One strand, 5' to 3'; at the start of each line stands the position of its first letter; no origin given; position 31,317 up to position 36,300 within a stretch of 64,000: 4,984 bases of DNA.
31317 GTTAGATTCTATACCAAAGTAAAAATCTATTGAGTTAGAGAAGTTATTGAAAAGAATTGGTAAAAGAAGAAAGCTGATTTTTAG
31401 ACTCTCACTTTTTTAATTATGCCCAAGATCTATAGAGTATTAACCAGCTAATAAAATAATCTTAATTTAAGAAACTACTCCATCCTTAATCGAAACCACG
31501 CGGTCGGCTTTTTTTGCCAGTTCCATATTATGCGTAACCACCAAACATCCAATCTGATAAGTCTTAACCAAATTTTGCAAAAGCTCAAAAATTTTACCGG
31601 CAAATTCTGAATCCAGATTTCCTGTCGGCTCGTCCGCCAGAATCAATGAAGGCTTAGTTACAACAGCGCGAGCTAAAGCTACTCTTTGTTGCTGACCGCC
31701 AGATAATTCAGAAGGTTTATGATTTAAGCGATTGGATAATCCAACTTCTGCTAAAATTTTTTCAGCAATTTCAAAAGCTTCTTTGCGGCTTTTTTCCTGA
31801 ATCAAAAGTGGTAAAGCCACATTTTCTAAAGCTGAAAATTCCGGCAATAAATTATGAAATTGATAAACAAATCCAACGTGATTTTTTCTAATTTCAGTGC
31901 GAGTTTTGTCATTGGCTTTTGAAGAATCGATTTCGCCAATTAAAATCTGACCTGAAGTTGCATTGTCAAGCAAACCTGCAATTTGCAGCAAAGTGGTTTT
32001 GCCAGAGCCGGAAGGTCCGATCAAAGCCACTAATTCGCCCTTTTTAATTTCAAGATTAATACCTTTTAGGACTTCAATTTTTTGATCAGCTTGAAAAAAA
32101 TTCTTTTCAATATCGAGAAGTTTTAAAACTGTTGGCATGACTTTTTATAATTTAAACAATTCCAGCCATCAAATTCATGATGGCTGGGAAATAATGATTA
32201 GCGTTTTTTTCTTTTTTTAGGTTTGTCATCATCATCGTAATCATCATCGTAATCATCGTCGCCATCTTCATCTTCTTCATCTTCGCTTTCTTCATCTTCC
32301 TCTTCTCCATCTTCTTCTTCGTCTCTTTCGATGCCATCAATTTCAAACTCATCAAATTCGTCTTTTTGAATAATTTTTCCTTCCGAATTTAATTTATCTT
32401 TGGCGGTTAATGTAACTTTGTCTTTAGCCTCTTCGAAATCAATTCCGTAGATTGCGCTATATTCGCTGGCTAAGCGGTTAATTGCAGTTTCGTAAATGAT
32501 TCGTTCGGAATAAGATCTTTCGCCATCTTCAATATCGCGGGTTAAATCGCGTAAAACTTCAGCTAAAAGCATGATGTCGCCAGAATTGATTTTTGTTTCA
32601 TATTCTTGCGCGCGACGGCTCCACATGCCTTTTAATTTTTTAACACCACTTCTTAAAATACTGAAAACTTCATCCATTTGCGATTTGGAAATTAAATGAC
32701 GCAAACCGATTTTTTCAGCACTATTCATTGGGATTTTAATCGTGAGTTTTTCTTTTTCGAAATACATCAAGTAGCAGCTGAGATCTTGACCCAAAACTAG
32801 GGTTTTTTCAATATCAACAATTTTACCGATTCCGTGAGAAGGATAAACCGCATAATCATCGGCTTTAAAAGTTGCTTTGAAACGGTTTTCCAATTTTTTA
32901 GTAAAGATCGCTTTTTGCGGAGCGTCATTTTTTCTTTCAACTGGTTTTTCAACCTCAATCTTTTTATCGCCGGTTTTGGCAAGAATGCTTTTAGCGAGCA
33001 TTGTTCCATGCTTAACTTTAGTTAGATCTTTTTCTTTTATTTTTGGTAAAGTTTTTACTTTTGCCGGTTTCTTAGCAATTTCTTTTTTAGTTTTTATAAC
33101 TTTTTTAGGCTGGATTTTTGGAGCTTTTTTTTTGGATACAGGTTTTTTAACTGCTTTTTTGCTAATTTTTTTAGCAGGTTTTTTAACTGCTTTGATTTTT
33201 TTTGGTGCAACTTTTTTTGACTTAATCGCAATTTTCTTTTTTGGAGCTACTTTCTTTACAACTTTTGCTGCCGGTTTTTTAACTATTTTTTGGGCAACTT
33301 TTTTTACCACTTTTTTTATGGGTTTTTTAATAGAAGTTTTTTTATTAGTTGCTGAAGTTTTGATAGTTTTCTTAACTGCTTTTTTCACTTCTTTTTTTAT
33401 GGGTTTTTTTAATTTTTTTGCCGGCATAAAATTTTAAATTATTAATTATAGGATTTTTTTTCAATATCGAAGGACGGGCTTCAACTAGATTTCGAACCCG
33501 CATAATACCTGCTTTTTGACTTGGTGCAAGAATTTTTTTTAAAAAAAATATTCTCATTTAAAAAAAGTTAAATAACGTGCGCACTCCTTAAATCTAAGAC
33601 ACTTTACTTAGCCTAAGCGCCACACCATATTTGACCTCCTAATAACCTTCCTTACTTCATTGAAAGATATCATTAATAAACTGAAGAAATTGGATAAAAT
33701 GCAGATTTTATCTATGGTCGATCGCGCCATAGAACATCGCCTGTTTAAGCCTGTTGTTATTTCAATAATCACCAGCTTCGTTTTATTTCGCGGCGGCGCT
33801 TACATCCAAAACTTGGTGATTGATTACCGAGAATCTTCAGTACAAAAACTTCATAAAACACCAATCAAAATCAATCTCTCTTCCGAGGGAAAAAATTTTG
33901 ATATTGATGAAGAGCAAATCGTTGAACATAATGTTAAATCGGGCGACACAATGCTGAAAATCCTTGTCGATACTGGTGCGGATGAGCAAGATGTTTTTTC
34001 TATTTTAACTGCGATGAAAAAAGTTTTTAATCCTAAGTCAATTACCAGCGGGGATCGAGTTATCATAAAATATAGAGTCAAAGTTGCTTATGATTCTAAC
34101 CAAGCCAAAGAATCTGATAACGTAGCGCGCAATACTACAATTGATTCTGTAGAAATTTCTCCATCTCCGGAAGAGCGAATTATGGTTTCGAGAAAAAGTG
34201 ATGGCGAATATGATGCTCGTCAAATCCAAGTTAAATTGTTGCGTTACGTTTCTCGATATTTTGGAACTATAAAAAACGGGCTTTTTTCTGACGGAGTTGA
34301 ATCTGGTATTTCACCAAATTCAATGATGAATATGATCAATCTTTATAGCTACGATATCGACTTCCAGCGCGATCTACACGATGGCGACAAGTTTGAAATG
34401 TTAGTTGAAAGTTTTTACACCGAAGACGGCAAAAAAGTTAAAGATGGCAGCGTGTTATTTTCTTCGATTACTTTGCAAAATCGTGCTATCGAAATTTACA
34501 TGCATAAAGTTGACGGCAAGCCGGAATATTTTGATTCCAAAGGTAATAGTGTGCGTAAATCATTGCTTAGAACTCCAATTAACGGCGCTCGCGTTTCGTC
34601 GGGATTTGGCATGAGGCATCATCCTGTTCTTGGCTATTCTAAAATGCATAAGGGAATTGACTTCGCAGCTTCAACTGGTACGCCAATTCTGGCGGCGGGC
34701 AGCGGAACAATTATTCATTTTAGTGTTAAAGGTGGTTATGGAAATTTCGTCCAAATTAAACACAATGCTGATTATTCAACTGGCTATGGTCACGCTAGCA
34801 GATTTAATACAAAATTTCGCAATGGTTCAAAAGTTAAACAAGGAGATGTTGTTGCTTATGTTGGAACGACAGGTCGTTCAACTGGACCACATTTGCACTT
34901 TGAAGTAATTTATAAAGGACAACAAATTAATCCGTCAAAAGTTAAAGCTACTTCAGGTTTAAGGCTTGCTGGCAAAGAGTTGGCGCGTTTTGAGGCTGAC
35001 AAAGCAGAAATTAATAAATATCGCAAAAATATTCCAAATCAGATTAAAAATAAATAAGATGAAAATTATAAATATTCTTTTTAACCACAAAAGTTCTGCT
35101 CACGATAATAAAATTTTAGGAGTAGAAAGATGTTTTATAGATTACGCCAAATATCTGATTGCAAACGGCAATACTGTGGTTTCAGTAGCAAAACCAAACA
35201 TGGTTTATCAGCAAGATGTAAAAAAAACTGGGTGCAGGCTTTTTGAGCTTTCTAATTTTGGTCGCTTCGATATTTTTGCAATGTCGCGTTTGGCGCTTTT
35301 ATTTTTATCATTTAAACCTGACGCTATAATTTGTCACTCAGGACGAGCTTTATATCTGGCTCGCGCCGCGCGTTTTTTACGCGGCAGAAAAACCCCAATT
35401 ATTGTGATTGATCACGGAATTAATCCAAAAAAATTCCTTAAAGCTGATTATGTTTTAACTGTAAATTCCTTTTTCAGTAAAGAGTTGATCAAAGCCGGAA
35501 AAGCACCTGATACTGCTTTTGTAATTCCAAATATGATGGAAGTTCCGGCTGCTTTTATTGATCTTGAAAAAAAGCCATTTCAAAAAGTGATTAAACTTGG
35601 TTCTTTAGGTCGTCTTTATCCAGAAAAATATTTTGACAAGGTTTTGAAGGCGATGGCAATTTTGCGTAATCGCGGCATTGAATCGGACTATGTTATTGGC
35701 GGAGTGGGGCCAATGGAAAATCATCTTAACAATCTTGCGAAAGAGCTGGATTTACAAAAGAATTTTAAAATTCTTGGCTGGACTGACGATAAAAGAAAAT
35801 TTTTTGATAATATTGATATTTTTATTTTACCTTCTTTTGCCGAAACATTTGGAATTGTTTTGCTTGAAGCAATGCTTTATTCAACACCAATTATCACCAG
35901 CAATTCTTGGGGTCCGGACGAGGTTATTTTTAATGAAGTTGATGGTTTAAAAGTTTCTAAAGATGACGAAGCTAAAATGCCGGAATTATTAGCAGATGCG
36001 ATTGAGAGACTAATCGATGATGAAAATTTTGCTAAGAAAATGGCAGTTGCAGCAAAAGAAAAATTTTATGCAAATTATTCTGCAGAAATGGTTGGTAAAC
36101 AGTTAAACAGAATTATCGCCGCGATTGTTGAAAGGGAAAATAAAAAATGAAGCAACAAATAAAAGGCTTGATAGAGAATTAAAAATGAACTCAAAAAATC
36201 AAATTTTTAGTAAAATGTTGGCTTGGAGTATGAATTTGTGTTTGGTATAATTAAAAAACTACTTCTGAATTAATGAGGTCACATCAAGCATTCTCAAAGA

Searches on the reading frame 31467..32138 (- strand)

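Call 52: search_protein_families(library=pfam, proteins=[window:31467-32138:-], max_evalue=0.00001)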
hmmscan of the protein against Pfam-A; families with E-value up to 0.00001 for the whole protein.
window:31467-32138:- (223 aa): 3 families
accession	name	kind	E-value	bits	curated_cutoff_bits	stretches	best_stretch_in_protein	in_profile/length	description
PF00005.33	ABC_tran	-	4.8e-35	121.6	25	1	24-172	1-136/137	ABC transporter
PF13304.12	AAA_21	-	1.2e-08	35.8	27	0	36-58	1-23/304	AAA domain, putative AbiEii toxin, Type IV TA system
PF02463.25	SMC_N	-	2.2e-08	34.2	40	1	35-218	25-212/220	RecF/RecN/SMC N terminal domain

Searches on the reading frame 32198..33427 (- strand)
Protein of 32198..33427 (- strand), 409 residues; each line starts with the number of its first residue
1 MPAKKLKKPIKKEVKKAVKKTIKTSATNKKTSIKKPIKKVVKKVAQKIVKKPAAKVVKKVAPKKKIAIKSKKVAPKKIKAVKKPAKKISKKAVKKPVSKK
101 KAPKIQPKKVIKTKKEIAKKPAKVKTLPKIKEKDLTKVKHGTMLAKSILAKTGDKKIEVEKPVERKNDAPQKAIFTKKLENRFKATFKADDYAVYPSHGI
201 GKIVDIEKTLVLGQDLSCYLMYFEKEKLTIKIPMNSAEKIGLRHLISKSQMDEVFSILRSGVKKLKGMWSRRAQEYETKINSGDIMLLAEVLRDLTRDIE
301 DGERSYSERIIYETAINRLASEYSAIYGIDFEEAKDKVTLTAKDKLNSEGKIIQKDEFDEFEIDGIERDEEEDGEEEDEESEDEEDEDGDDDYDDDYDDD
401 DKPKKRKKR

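Call 52: search_protein_families(library=pfam, proteins=[window:32198-33427:-], max_evalue=0.00001)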
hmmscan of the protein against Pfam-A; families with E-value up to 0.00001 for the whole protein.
window:32198-33427:- (409 aa): 2 families
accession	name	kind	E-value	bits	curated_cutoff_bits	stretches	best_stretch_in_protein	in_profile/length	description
PF21095.3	CarD_C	-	3.7e-21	75.4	23.1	1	253-338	1-86/87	CarD, C-terminal domain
PF02559.22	CarD_TRCF_RID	-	3.8e-11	43.3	23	1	187-245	1-56/57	CarD-like/TRCF RID domain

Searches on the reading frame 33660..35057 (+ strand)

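Call 52: search_protein_families(library=pfam, proteins=[window:33660-35057:+], max_evalue=0.00001)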
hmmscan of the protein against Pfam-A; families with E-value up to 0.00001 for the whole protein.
window:33660-35057:+ (465 aa): 2 families
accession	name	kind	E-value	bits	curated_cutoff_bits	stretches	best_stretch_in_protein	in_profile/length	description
PF01551.29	Peptidase_M23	-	2.6e-32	111.3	28.7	1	328-425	1-96/96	Peptidase family M23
PF19425.4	Csd3_N2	-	8.1e-08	32.7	27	1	201-316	10-120/122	Csd3 second domain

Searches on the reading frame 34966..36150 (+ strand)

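Call 52: search_protein_families(library=pfam, proteins=[window:34966-36150:+], max_evalue=0.00001)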
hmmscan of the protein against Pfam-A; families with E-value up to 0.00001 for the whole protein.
window:34966-36150:+ (394 aa): 4 families
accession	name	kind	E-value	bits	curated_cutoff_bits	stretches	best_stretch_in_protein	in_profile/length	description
PF00534.26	Glycos_transf_1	-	1.3e-33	116.4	26.4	1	206-365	13-171/172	Glycosyl transferases group 1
PF13692.12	Glyco_trans_1_4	-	1.8e-26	93.5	27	1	211-352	4-142/142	Glycosyl transferases group 1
PF13439.12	Glyco_transf_4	-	1e-10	42.3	28.5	1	52-189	3-164/170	Glycosyltransferase Family 4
PF20706.3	GT4-conflict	-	2.5e-09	37.1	26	1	182-379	173-384/385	Family 4 Glycosyltransferase in conflict systems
